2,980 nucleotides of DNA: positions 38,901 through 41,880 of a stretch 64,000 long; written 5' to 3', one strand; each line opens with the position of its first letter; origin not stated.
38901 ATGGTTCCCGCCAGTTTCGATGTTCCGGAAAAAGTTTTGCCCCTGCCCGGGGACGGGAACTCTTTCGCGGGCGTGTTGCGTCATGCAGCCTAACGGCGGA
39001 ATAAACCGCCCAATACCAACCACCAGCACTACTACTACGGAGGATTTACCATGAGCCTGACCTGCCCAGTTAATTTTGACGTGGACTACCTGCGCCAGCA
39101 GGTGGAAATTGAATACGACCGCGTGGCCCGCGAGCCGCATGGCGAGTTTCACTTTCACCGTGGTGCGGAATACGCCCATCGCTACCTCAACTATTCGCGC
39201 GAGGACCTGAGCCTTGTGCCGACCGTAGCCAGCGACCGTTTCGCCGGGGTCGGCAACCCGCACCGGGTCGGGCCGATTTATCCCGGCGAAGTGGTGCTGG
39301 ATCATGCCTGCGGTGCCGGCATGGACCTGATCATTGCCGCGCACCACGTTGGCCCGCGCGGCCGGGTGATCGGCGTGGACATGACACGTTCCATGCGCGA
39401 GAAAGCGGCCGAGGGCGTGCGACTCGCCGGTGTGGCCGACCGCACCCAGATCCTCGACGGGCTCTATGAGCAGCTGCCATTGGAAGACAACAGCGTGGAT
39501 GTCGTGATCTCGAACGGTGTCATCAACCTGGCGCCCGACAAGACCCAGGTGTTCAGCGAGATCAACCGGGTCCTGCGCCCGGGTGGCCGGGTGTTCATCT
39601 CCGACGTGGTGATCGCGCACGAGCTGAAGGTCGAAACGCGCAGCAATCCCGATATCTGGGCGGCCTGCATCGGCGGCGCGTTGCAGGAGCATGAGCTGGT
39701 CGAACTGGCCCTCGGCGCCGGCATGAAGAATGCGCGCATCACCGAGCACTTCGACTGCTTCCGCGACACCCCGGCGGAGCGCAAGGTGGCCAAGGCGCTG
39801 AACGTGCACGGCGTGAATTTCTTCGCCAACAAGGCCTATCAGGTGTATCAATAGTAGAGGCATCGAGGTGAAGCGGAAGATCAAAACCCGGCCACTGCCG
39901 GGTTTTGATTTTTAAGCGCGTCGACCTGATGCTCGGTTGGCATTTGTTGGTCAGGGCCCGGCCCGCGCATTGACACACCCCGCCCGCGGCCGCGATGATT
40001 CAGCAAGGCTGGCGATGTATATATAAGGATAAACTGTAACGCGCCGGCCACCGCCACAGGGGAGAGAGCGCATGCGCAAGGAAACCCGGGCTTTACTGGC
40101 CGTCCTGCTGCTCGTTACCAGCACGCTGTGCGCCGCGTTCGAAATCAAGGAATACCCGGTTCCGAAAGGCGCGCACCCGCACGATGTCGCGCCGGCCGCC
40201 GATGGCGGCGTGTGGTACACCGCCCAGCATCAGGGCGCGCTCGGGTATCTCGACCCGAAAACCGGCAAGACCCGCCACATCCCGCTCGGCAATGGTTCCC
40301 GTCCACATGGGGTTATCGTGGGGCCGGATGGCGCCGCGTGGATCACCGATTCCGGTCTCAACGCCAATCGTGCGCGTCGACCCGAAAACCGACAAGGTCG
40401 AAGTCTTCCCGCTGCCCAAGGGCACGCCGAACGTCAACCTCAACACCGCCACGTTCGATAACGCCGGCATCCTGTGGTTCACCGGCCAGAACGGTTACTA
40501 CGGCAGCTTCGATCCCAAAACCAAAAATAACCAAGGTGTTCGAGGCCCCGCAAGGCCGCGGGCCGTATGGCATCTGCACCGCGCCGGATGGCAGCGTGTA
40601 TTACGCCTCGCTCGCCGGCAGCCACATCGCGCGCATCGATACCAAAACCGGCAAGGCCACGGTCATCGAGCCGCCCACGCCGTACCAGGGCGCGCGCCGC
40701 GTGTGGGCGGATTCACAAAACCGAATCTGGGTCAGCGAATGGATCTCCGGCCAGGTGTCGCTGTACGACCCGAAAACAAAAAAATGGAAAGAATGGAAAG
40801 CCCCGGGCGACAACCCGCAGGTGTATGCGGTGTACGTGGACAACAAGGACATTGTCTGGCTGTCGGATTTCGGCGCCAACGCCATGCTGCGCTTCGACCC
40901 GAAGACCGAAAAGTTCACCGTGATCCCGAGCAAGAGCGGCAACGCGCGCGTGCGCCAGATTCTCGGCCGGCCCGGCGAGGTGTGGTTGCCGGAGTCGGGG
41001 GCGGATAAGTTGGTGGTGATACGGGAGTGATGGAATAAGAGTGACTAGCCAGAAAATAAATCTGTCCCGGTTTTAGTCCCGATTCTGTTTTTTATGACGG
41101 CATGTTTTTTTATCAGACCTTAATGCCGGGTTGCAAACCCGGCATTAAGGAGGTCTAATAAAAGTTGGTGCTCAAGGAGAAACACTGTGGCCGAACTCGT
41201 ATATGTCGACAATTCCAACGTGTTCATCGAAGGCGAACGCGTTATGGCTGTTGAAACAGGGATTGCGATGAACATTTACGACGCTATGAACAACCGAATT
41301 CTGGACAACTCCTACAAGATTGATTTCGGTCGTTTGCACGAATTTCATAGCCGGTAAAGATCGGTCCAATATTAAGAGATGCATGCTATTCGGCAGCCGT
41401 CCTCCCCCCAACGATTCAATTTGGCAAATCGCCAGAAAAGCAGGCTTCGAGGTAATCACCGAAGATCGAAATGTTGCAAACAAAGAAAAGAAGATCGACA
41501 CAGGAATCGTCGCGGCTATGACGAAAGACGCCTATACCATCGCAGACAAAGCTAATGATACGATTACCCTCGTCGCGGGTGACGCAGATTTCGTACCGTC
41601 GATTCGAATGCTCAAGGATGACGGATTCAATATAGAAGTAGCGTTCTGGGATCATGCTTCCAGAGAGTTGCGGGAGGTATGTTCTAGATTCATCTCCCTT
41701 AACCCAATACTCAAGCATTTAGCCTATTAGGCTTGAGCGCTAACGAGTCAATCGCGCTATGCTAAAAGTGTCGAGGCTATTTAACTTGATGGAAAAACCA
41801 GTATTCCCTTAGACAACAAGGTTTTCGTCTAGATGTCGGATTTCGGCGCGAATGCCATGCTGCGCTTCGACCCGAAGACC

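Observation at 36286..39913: ECF sigma / RsrA-type anti-sigma module flanked by two ArsM-like methyltransferases that lack the arsenite-binding cysteine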

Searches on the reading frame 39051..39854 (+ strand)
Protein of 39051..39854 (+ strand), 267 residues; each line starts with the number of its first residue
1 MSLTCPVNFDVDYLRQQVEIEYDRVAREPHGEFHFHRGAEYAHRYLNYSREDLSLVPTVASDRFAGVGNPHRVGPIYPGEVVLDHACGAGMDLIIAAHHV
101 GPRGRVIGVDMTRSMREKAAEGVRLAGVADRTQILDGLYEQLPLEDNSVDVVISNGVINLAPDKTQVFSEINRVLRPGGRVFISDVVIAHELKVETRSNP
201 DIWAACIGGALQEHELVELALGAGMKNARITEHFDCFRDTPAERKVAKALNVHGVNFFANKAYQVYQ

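Call 5: search_protein_families(library=pfam, proteins=[window:39051-39854:+], max_evalue=0.01)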
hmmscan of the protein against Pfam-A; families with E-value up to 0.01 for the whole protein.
window:39051-39854:+ (267 aa): 12 families
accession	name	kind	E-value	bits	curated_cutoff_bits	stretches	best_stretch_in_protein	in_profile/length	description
PF13847.12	Methyltransf_31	-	5.8e-26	91.4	27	1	78-214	3-135/145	Methyltransferase domain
PF08241.18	Methyltransf_11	-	1.4e-19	70.9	21.2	1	83-183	1-95/95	Methyltransferase domain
PF13649.12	Methyltransf_25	-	1.3e-18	67.9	27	1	82-179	1-97/97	Methyltransferase domain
PF01209.24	Ubie_methyltran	-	3.9e-15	56.3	20.1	1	78-183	47-151/233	ubiE/COQ5 methyltransferase family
PF08242.18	Methyltransf_12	-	3.4e-12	47.4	30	1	83-181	1-98/98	Methyltransferase domain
PF13489.12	Methyltransf_23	-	2.2e-08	34.5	27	1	77-190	21-123/164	Methyltransferase domain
PF02353.26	CMAS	-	3.6e-06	26.9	27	1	77-199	61-180/273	Mycolic acid cyclopropane synthetase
PF05148.21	Methyltransf_8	-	1.1e-05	25.8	27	1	121-186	97-159/219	Hypothetical methyltransferase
PF01135.25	PCMT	-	0.00016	22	20.3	1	76-129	71-124/210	Protein-L-isoaspartate(D-aspartate) O-methyltransferase (PCMT)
PF20922.3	Anamorsin_N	-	0.00037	20.7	27.1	1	144-191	47-95/163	Anamorsin, N-terminal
PF01170.24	UPF0020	-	0.00057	20.1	22.3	1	102-155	75-128/197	RMKL-like, methyltransferase domain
PF13578.12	Methyltransf_24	-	0.0052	18.1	26.3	1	91-186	9-105/105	Methyltransferase domain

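Call 6: search_protein_families(library=ncbifam, proteins=[window:39051-39854:+], max_evalue=1)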
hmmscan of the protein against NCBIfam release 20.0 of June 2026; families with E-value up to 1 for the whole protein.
window:39051-39854:+ (267 aa): 53 families (the best 25 are shown)
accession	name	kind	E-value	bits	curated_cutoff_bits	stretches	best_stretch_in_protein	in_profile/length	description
NF008823.0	PRK11873.1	subfamily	8.3e-58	196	263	1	41-237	41-235/272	arsenite methyltransferase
NF041537.1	ArsM_AhpD_UU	exception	8.3e-56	189.2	510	1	10-233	9-230/345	arsenite methyltransferase/AhpD domain selenoprotein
NF047649.1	MTase_UXPK_star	exception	5.4e-55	186.4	460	1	10-241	9-238/283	methyltransferase/UXPK-star double selenoprotein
NF041536.1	ArsM_DUF2284_UU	exception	7.6e-53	179.5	575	1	10-243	9-239/459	arsenite methyltransferase/DUF2284 domain selenoprotein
NF040538.1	methyl_ArsM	equivalog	1.6e-33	116.3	500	2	144-233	167-258/356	arsinothricin biosynthesis methyltransferase ArsM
NF045667.1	MTase_DVU1556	equivalog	1.7e-20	73.4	155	1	77-242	21-177/213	DVU_1556 family methyltransferase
NF038099.1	AsSugarArsM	exception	3.6e-19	69.1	400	1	56-230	36-218/321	arsenosugar biosynthesis arsenite methyltransferase ArsM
NF001244.0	PRK00216.1-5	equivalog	1.8e-16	60.1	216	1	79-187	49-157/236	bifunctional demethylmenaquinone methyltransferase/2-methoxy-6-polyprenyl-1,4-benzoquinol methylase UbiE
NF040539.1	AST_met_ArsM_2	exception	4.5e-15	56.2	240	1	82-231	60-211/262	putative arsinothricin biosynthesis methyltransferase ArsM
NF001243.0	PRK00216.1-4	equivalog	7.1e-15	55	235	1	77-183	46-151/237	demethylmenaquinone methyltransferase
NF052510.1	methyltran_MpqE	exception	1.3e-14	54.2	335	1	78-182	46-150/234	methyl-plastoquinone biosynthesis methyltransferase MpqE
TIGR02752.1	MenG_heptapren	equivalog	3.4e-14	52.9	419.85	1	78-183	45-149/231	demethylmenaquinone methyltransferase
TIGR01934.1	MenG_MenH_UbiE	subfamily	3.7e-14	52.6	158.35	1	79-189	40-147/223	ubiquinone/menaquinone biosynthesis methyltransferase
NF001240.0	PRK00216.1-1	equivalog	1.9e-13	50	378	1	76-184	61-169/251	bifunctional demethylmenaquinone methyltransferase/2-methoxy-6-polyprenyl-1,4-benzoquinol methylase UbiE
TIGR02072.1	BioC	equivalog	4.5e-12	46.3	184.95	1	81-187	37-136/244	malonyl-ACP O-methyltransferase BioC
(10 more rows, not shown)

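Call 33: search_solved_structures(query=window:39051-39851:+, max_evalue=0.00001, show_alignments=1)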
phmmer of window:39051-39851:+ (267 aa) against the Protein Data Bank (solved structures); distinct sequences matched with E-value up to 0.00001: 26.
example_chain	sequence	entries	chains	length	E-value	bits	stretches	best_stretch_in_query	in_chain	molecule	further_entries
5evj_A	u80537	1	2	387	2.6e-28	102.6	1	51-232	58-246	Arsenite methyltransferase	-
5eg5_A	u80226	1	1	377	1.1e-24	90.7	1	58-251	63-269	Arsenic methyltransferase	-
4kw7_A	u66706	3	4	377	1.4e-24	90.3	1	58-251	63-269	Arsenic methyltransferase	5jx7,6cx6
4fr0_A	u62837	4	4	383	1.5e-24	90.2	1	58-251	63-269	Arsenic methyltransferase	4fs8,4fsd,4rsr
8xt7_A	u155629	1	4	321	1.4e-22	83.7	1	82-237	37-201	Arsenite methyltransferase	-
8zc8_A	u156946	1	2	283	2.8e-12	50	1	60-191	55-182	MitM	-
21zq_A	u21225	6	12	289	2.9e-12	49.9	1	60-191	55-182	MitM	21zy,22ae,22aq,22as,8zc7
6uv6_A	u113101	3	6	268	4.2e-10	42.8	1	75-189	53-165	D-glucose O-methyltransferase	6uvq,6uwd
5wp5_A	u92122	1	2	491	5.5e-10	42.5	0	76-187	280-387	Phosphomethylethanolamine N-methyltransferase 2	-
3bus_A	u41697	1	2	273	6.6e-10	42.2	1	76-205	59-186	Methyltransferase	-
3dlc_A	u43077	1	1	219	8.3e-10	41.9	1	106-188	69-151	Putative S-adenosyl-L-methionine-dependent Methyltransferase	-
8ys9_A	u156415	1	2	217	1.1e-09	41.5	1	72-182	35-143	Phosphatidylethanolamine N-methyltransferase/phosphatidyl-N-methylethanolamine N-methyltra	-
9w6x_A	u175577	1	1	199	6.4e-09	39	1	77-186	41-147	YtkW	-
4ine_A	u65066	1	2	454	2e-08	37.4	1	72-184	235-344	Protein PMT-2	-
5wp4_A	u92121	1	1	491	9.5e-08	35.1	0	76-186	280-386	Phosphoethanolamine N-methyltransferase 1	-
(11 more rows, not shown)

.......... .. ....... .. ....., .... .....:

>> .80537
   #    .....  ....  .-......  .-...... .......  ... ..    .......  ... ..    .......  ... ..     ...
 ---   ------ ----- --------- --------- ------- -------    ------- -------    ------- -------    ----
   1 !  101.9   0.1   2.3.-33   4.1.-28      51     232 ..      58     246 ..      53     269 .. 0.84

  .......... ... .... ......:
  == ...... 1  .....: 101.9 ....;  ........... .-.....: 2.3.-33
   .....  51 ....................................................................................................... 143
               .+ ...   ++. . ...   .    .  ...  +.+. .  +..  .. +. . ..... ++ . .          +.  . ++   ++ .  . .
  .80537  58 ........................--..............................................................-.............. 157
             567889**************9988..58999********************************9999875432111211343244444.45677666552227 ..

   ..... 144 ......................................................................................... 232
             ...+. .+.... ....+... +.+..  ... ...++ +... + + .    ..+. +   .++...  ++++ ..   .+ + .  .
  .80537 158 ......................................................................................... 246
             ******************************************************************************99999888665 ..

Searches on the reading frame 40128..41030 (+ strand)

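Call 55: search_protein_families(library=pfam, proteins=[window:40128-41030:+], max_evalue=0.01)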
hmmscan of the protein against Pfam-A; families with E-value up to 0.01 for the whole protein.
window:40128-41030:+ (300 aa): 4 families
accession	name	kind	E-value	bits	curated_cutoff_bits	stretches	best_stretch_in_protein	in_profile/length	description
PF24684.1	Vgb_lyase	-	5e-11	42.4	50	1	137-295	89-246/290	Virginiamycin B lyase family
PF08450.18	SGL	-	3.6e-07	30.5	26.3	0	195-230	192-227/246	SMP-30/Gluconolactonase/LRE-like region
PF13964.12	Kelch_6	-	0.0002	21.7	25.3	0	210-223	30-43/50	Kelch motif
PF07494.17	Reg_prop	-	0.0041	17.6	20.4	0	229-246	4-21/24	Two component regulator propeller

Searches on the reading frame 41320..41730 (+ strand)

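Call 55: search_protein_families(library=pfam, proteins=[window:41320-41730:+], max_evalue=0.01)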
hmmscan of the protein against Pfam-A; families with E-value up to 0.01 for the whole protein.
window:41320-41730:+ (136 aa): 2 families
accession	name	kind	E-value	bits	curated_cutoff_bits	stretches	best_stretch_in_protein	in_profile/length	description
PF01936.24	NYN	-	7.1e-16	59.5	24.2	1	15-127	31-144/145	NYN domain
PF18480.7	DUF5615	-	0.0098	16.2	23.8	0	30-50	36-56/110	Domain of unknown function (DUF5615)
